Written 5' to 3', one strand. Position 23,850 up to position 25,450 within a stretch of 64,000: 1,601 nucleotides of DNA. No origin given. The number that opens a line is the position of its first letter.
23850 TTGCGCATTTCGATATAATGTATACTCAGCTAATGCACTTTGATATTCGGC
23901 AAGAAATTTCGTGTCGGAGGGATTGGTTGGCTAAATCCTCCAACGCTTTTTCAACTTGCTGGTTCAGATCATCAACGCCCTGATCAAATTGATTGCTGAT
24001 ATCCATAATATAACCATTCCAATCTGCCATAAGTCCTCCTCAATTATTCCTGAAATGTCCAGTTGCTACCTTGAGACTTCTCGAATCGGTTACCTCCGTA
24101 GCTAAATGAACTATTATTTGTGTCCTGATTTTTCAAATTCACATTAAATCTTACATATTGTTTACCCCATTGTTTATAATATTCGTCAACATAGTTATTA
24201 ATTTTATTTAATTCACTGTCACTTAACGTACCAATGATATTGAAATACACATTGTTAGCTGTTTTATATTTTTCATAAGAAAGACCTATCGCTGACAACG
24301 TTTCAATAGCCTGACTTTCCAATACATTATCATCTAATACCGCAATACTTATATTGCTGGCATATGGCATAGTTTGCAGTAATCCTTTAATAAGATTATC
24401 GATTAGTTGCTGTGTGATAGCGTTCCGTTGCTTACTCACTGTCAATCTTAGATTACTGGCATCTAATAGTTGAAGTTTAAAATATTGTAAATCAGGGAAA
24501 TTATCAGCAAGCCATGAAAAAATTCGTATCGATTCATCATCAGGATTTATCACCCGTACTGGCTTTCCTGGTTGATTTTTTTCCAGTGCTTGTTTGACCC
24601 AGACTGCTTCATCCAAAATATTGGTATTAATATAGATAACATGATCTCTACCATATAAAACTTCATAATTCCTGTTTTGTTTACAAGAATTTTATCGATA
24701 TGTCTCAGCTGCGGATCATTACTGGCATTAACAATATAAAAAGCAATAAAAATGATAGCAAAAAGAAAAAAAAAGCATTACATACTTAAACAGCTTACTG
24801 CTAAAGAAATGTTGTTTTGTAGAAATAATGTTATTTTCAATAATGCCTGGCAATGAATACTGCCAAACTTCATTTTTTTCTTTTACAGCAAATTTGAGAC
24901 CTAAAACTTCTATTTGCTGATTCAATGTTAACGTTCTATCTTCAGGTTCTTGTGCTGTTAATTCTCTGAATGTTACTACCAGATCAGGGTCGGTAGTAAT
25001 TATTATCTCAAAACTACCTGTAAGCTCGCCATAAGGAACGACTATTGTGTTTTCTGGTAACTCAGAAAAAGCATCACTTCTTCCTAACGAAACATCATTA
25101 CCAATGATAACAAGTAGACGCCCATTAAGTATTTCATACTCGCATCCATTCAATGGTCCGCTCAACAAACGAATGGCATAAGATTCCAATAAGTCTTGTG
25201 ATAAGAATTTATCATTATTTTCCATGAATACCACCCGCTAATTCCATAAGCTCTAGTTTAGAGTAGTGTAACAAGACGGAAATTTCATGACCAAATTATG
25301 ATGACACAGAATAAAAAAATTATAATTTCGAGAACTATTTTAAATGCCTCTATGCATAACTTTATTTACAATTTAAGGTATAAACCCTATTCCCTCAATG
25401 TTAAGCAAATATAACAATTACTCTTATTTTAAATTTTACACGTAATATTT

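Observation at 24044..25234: eprH is broken at a 9-bp homopolymer and at a second site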

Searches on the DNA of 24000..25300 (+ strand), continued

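Call 16: search_dna_similar(query=window:24731-24809:+, collection=ecoli_genomes, mode=near, max_rows=30, rows=spread)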
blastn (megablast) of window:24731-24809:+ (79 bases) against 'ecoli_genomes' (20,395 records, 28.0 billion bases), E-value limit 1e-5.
Records with a match: 2143; places in all: 2143; records where one place covers at least 80% of the query: 2142.
Genomes with a match: 2143 of 5426; with a place that covers at least 80% of the query: 2142. Places per genome that has any: lowest 1, median 1, highest 1. On chromosomes: 2143 places; on plasmids: 0.
Best place of each record, by identity: >=99% 236; 95-99% 1865; 90-95% 42.
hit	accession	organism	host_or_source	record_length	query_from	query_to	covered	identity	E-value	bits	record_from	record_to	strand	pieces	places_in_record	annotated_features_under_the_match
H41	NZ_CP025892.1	Escherichia coli strain 503025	Homo sapiens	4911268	1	79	100%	100.0%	8e-33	147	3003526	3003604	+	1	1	PrgH/EprH family type III secretion apparatus protein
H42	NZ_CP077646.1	Escherichia coli strain ST866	Homo sapiens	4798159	1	79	100%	100.0%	8e-33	147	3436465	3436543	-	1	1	PrgH/EprH family type III secretion apparatus protein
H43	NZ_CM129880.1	Escherichia coli strain MB07081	seawater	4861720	1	79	100%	100.0%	8e-33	147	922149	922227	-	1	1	PrgH/EprH family type III secretion apparatus protein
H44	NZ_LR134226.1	Escherichia coli strain NCTC9088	missing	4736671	1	79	100%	100.0%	8e-33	147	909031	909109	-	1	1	PrgH/EprH family type III secretion apparatus protein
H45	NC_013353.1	Escherichia coli O103:H2 str. 12009 strain 12009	-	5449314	1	79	100%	98.7%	1e-30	139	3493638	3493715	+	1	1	PrgH/EprH family type III secretion apparatus protein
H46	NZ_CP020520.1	Escherichia coli strain 190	Homo sapiens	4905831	1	79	100%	97.5%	6e-29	134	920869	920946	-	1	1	PrgH/EprH family type III secretion apparatus protein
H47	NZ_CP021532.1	Escherichia coli strain AR_0149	missing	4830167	1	79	100%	97.5%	6e-29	134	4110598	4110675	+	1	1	PrgH/EprH family type III secretion apparatus protein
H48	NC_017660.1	Escherichia coli KO11FL strain KO11FL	-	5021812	1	79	100%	97.5%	6e-29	134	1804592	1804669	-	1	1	PrgH/EprH family type III secretion apparatus protein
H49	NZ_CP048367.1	Escherichia coli strain 164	environment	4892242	1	79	100%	97.5%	6e-29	134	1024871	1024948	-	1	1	PrgH/EprH family type III secretion apparatus protein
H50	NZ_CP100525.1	Escherichia coli strain LH13-b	Gallus gallus domesticus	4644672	1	79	100%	97.5%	6e-29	134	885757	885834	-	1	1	PrgH/EprH family type III secretion apparatus protein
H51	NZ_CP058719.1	Escherichia coli strain M159-1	Manis javanica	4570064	1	79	100%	97.5%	6e-29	134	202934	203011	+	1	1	PrgH/EprH family type III secretion apparatus protein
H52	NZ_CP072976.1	Escherichia coli strain EC2341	Homo sapiens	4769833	1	79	100%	97.5%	6e-29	134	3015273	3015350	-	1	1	PrgH/EprH family type III secretion apparatus protein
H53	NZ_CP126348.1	Escherichia coli strain NN5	water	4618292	1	79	100%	97.5%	6e-29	134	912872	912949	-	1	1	PrgH/EprH family type III secretion apparatus protein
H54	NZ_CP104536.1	Escherichia coli strain E3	Poultry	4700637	1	79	100%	97.5%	6e-29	134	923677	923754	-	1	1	PrgH/EprH family type III secretion apparatus protein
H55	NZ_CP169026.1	Escherichia coli strain UTME-2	beef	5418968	1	79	100%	97.5%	6e-29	134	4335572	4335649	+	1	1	PrgH/EprH family type III secretion apparatus protein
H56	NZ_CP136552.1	Escherichia coli O104:H4 strain rpoS_ATGtoATA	Homo sapiens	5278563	1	79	100%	97.5%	6e-29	134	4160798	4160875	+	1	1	PrgH/EprH family type III secretion apparatus protein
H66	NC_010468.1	Escherichia coli ATCC 8739 strain ATCC 8739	-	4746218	1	79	100%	96.2%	3e-27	128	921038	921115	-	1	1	PrgH/EprH family type III secretion apparatus protein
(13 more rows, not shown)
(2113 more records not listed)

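Call 17: search_dna_similar(query=window:24640-24713:+, collection=ecoli_genomes, mode=near, max_rows=60, rows=best)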
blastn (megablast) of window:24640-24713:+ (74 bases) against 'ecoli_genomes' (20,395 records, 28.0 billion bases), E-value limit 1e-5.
Records with a match: 2738; places in all: 2738; records where one place covers at least 80% of the query: 2737.
Genomes with a match: 2738 of 5426; with a place that covers at least 80% of the query: 2737. Places per genome that has any: lowest 1, median 1, highest 1. On chromosomes: 2738 places; on plasmids: 0.
Best place of each record, by identity: >=99% 13; 95-99% 2140; 90-95% 585.
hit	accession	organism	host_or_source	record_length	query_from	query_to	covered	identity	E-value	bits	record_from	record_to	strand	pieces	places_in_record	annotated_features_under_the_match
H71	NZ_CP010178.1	Escherichia coli strain H15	not applicable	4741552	1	74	100%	100.0%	4e-30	137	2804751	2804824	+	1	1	PrgH/EprH family type III secretion apparatus protein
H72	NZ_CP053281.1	Escherichia coli strain SCU-308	Homo sapiens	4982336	1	74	100%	100.0%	4e-30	137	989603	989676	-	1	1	PrgH/EprH family type III secretion apparatus protein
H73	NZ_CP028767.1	Escherichia coli strain A7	Orangutan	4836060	1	74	100%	100.0%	4e-30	137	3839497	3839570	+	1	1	PrgH/EprH family type III secretion apparatus protein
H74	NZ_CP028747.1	Escherichia coli strain A28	Tachyglossus aculeatus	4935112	1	74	100%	100.0%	4e-30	137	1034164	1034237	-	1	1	PrgH/EprH family type III secretion apparatus protein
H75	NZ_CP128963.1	Escherichia coli strain TUM1887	missing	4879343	1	74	100%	100.0%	4e-30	137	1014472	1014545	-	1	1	PrgH/EprH family type III secretion apparatus protein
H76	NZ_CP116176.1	Escherichia coli strain DETEC-E601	sink countertop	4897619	1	74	100%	100.0%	4e-30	137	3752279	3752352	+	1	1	PrgH/EprH family type III secretion apparatus protein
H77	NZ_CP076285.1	Escherichia coli strain 41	not applicable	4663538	1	74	100%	100.0%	4e-30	137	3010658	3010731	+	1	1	PrgH/EprH family type III secretion apparatus protein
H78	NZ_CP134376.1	Escherichia coli strain TUM12355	Chicken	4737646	1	74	100%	100.0%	4e-30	137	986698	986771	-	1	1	PrgH/EprH family type III secretion apparatus protein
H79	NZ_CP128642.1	Escherichia coli strain WL164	Homo sapiens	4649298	1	74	100%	100.0%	4e-30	137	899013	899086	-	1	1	PrgH/EprH family type III secretion apparatus protein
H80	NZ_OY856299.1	Escherichia coli strain EC7072022BGR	Homo sapiens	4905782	1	74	100%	100.0%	4e-30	137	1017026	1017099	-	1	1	PrgH/EprH family type III secretion apparatus protein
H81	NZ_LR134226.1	Escherichia coli strain NCTC9088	missing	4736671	1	74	100%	100.0%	4e-30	137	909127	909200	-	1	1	PrgH/EprH family type III secretion apparatus protein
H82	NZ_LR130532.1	Escherichia coli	Homo sapiens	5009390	1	74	100%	100.0%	4e-30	137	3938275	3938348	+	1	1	PrgH/EprH family type III secretion apparatus protein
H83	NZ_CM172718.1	Escherichia coli strain FCI51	Homo sapiens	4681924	1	74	100%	100.0%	4e-30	137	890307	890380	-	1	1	PrgH/EprH family type III secretion apparatus protein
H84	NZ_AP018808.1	Escherichia coli strain E2865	Bos taurus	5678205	1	74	100%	98.7%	2e-28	132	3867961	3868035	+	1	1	PrgH/EprH family type III secretion apparatus protein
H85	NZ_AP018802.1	Escherichia coli strain E2863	Bos taurus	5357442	1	74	100%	98.7%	2e-28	132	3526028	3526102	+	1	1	PrgH/EprH family type III secretion apparatus protein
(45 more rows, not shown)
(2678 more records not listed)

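Call 22: get_annotated_region(hit=H81, flank=3700)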
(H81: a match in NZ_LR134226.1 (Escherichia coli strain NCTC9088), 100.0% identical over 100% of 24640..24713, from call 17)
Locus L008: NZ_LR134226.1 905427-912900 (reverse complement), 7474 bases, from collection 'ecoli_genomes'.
description: Escherichia coli strain NCTC9088 chromosome 1, complete sequence
organism: Escherichia coli strain NCTC9088 (NCBI taxid 562)
replicon: chromosome; assembly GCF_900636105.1
host: missing; source: not available: to be reported later; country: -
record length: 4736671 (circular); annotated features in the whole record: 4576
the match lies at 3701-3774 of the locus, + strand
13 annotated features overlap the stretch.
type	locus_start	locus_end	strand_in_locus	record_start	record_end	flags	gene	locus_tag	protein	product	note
CDS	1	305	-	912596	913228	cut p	-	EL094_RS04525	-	LuxR C-terminal-related transcriptional regulator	internal stop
CDS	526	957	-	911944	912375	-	-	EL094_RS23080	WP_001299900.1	hypothetical protein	-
CDS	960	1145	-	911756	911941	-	-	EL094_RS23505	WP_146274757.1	hypothetical protein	-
CDS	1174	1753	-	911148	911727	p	-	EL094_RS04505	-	type III secretion apparatus protein OrgA/MxiK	frameshifted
CDS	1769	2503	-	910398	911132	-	-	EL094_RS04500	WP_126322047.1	EscJ/YscJ/HrcJ family type III secretion inner membrane ring protein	-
CDS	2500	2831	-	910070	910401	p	sctI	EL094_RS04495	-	type III secretion system inner rod subunit SctI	frameshifted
CDS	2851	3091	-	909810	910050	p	-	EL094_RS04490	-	type III secretion system needle complex protein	frameshifted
CDS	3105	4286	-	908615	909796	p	-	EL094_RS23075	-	PrgH/EprH family type III secretion apparatus protein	internal stop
CDS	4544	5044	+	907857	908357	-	-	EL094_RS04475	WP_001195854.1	helix-turn-helix transcriptional regulator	-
CDS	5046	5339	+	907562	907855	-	-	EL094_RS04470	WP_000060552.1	hypothetical protein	-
CDS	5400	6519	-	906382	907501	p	-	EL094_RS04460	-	EscU/YscU/HrcU family type III secretion system export apparatus switch protein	frameshifted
CDS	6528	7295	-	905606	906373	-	sctT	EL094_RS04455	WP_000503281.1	type III secretion system export apparatus subunit SctT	-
CDS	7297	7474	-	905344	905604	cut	-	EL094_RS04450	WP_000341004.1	EscS/YscS/HrcS family type III secretion system export apparatus protein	-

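Call 23: get_annotated_region(hit=H73, flank=3700)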
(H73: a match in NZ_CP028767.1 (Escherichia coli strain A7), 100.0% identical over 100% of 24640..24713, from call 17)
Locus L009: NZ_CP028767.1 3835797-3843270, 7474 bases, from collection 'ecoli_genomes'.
description: Escherichia coli strain A7 chromosome, complete genome
organism: Escherichia coli strain A7 (NCBI taxid 562)
replicon: chromosome; assembly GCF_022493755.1
host: Orangutan; source: feces; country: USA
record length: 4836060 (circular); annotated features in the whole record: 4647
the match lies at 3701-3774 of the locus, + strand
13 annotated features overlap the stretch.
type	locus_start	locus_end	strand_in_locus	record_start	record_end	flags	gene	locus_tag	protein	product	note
CDS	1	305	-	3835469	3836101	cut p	-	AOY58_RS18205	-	LuxR C-terminal-related transcriptional regulator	internal stop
CDS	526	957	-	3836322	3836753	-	-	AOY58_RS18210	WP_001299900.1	hypothetical protein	-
CDS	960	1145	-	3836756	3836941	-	-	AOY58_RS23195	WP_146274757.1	hypothetical protein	-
CDS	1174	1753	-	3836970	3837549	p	-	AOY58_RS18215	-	type III secretion apparatus protein OrgA/MxiK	frameshifted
CDS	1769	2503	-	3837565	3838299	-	-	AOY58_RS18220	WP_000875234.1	EscJ/YscJ/HrcJ family type III secretion inner membrane ring protein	-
CDS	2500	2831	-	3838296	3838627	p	sctI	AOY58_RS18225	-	type III secretion system inner rod subunit SctI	frameshifted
CDS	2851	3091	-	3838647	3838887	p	-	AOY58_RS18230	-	type III secretion system needle complex protein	frameshifted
CDS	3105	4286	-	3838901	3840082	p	-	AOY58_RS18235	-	PrgH/EprH family type III secretion apparatus protein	internal stop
CDS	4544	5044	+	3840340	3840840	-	-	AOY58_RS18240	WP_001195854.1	helix-turn-helix transcriptional regulator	-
CDS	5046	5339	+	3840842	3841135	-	-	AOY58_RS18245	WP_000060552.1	hypothetical protein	-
CDS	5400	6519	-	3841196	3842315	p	-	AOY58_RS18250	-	EscU/YscU/HrcU family type III secretion system export apparatus switch protein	frameshifted; internal stop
CDS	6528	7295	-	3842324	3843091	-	sctT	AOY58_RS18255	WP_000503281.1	type III secretion system export apparatus subunit SctT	-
CDS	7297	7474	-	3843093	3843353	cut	-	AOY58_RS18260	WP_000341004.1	EscS/YscS/HrcS family type III secretion system export apparatus protein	-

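Call 24: get_annotated_region(hit=H78, flank=3700)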
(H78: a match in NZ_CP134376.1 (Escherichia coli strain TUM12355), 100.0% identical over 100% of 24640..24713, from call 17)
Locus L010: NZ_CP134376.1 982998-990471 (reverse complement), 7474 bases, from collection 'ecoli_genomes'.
description: Escherichia coli strain TUM12355 chromosome, complete genome
organism: Escherichia coli strain TUM12355 (NCBI taxid 562)
replicon: chromosome; assembly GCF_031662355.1
host: Chicken; source: Brazilian imported chicken meats; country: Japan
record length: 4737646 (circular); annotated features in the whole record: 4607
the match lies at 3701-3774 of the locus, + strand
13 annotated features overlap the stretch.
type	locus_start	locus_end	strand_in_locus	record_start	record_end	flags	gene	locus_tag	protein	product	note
CDS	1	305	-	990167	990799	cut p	-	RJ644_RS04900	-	LuxR C-terminal-related transcriptional regulator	internal stop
CDS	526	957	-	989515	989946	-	-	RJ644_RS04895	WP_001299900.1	hypothetical protein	-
CDS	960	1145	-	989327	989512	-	-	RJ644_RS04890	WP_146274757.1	hypothetical protein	-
CDS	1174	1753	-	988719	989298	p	-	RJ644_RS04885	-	type III secretion apparatus protein OrgA/MxiK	frameshifted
CDS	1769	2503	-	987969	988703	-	-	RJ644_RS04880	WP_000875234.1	EscJ/YscJ/HrcJ family type III secretion inner membrane ring protein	-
CDS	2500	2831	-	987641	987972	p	sctI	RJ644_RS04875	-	type III secretion system inner rod subunit SctI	frameshifted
CDS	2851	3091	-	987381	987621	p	-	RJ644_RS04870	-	type III secretion system needle complex protein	frameshifted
CDS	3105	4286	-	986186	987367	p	-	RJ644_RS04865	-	PrgH/EprH family type III secretion apparatus protein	internal stop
CDS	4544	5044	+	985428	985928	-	-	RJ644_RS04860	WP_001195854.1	helix-turn-helix transcriptional regulator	-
CDS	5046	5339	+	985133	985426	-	-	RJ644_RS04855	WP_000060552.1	hypothetical protein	-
CDS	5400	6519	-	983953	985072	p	-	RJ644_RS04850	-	EscU/YscU/HrcU family type III secretion system export apparatus switch protein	frameshifted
CDS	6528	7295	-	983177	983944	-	sctT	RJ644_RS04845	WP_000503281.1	type III secretion system export apparatus subunit SctT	-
CDS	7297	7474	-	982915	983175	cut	-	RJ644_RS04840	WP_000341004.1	EscS/YscS/HrcS family type III secretion system export apparatus protein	-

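Call 25: get_annotated_region(hit=H82, flank=3700)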
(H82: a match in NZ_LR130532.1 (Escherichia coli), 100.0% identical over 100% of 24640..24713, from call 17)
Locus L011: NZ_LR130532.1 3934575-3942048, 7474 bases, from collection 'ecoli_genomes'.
description: Escherichia coli isolate ecoli019 chromosome 0
organism: Escherichia coli (NCBI taxid 562)
replicon: chromosome; assembly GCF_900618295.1
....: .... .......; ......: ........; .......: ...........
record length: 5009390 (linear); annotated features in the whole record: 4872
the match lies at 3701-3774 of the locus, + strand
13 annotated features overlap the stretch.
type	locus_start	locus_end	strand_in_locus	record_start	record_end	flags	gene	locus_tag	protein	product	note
CDS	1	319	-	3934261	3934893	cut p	-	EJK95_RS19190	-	LuxR C-terminal-related transcriptional regulator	internal stop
CDS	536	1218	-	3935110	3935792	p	-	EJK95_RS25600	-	hypothetical protein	frameshifted; internal stop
CDS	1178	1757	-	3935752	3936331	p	-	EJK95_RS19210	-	type III secretion apparatus protein OrgA/MxiK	frameshifted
CDS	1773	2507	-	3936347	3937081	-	-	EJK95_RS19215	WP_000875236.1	EscJ/YscJ/HrcJ family type III secretion inner membrane ring protein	-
CDS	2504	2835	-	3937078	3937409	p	sctI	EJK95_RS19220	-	type III secretion system inner rod subunit SctI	frameshifted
CDS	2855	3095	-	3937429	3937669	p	-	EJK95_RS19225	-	type III secretion system needle complex protein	frameshifted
CDS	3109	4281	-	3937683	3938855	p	-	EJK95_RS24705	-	PrgH/EprH family type III secretion apparatus protein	frameshifted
CDS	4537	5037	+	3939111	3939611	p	-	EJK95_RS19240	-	helix-turn-helix transcriptional regulator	internal stop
CDS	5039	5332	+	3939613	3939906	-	-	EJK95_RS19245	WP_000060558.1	invasion protein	-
CDS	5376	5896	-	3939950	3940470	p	-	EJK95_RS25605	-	EscU/YscU/HrcU family type III secretion system export apparatus switch protein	frameshifted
CDS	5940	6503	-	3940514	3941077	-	-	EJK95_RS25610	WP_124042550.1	EscU/YscU/HrcU family type III secretion system export apparatus switch protein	-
CDS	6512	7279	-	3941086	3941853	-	sctT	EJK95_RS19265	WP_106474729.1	type III secretion system export apparatus subunit SctT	-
CDS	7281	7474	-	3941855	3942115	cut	-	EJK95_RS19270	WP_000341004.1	EscS/YscS/HrcS family type III secretion system export apparatus protein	-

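Call 27: get_annotated_region(hit=H45, flank=1200)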
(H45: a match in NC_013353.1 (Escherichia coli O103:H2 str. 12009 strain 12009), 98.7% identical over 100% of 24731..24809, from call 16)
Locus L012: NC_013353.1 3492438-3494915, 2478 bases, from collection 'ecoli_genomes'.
description: Escherichia coli O103:H2 str. 12009, complete sequence
organism: Escherichia coli O103:H2 str. 12009 strain 12009 (NCBI taxid 585395)
replicon: chromosome; assembly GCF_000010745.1
host: -; source: -; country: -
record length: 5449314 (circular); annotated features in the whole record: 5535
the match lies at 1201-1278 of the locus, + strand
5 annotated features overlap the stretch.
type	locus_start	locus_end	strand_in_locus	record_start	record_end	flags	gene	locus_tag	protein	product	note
CDS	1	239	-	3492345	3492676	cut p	sctI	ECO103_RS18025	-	type III secretion system inner rod subunit SctI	frameshifted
CDS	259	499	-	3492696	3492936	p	-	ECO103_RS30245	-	type III secretion system needle complex protein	frameshifted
CDS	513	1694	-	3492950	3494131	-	-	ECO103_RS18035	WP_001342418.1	PrgH/EprH family type III secretion apparatus protein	-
CDS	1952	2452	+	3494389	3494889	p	-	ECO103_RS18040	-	helix-turn-helix transcriptional regulator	internal stop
CDS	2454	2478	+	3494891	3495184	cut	-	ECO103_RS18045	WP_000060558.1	invasion protein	-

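Call 28: get_annotated_region(hit=H48, flank=1200)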
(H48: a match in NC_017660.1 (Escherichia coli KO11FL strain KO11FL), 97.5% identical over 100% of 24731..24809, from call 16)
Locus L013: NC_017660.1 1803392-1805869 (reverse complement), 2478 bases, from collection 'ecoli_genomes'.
description: Escherichia coli KO11FL, complete sequence
organism: Escherichia coli KO11FL strain KO11FL (NCBI taxid 595495)
replicon: chromosome; assembly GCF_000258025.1
host: -; source: -; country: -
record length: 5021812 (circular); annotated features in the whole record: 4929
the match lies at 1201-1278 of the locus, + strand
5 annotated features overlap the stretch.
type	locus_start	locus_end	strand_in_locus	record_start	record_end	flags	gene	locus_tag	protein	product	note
CDS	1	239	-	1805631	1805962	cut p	sctI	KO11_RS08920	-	type III secretion system inner rod subunit SctI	frameshifted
CDS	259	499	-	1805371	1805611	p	-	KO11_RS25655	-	type III secretion system needle complex protein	frameshifted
CDS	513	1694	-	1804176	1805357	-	-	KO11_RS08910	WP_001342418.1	PrgH/EprH family type III secretion apparatus protein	-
CDS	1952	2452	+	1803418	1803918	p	-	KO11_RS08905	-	helix-turn-helix transcriptional regulator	internal stop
CDS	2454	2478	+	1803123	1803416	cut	-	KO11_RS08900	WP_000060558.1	invasion protein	-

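Call 29: get_annotated_region(hit=H56, flank=1200)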
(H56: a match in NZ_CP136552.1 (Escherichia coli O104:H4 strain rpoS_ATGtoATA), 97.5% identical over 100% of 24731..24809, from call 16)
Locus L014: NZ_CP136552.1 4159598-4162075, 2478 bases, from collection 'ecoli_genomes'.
description: Escherichia coli O104:H4 strain rpoS_ATGtoATA chromosome, complete genome
organism: Escherichia coli O104:H4 strain rpoS_ATGtoATA (NCBI taxid 1038927)
replicon: chromosome; assembly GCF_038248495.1
host: Homo sapiens; source: stool; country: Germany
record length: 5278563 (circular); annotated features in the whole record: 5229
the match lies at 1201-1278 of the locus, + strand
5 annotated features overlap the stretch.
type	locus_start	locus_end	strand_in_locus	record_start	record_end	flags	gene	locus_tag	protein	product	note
CDS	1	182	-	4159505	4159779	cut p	sctI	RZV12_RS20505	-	type III secretion system inner rod subunit SctI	frameshifted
CDS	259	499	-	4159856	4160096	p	-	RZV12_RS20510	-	type III secretion system needle complex protein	frameshifted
CDS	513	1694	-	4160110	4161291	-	-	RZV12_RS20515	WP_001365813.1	PrgH/EprH family type III secretion apparatus protein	-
CDS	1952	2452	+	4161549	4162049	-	-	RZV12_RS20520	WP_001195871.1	helix-turn-helix transcriptional regulator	-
CDS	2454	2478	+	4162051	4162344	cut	-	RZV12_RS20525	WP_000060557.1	invasion protein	-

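Call 31: get_annotated_region(hit=H66, flank=1200)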
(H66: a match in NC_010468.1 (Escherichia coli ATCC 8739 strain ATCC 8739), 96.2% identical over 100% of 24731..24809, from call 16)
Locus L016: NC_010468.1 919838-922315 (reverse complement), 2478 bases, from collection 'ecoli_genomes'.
description: Escherichia coli ATCC 8739, complete sequence
organism: Escherichia coli ATCC 8739 strain ATCC 8739 (NCBI taxid 481805)
replicon: chromosome; assembly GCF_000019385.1
host: -; source: -; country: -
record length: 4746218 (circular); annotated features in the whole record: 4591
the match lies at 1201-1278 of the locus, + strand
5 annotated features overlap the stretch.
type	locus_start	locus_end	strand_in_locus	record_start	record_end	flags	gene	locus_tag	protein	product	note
CDS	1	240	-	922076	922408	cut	sctI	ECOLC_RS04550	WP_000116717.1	type III secretion system inner rod subunit SctI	-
CDS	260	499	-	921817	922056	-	-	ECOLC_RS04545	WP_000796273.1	type III secretion system needle complex protein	-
CDS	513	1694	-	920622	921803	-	-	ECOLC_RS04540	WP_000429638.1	PrgH/EprH family type III secretion apparatus protein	-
CDS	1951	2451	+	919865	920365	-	-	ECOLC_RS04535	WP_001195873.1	helix-turn-helix transcriptional regulator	-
CDS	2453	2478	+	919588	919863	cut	-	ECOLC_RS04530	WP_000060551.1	hypothetical protein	-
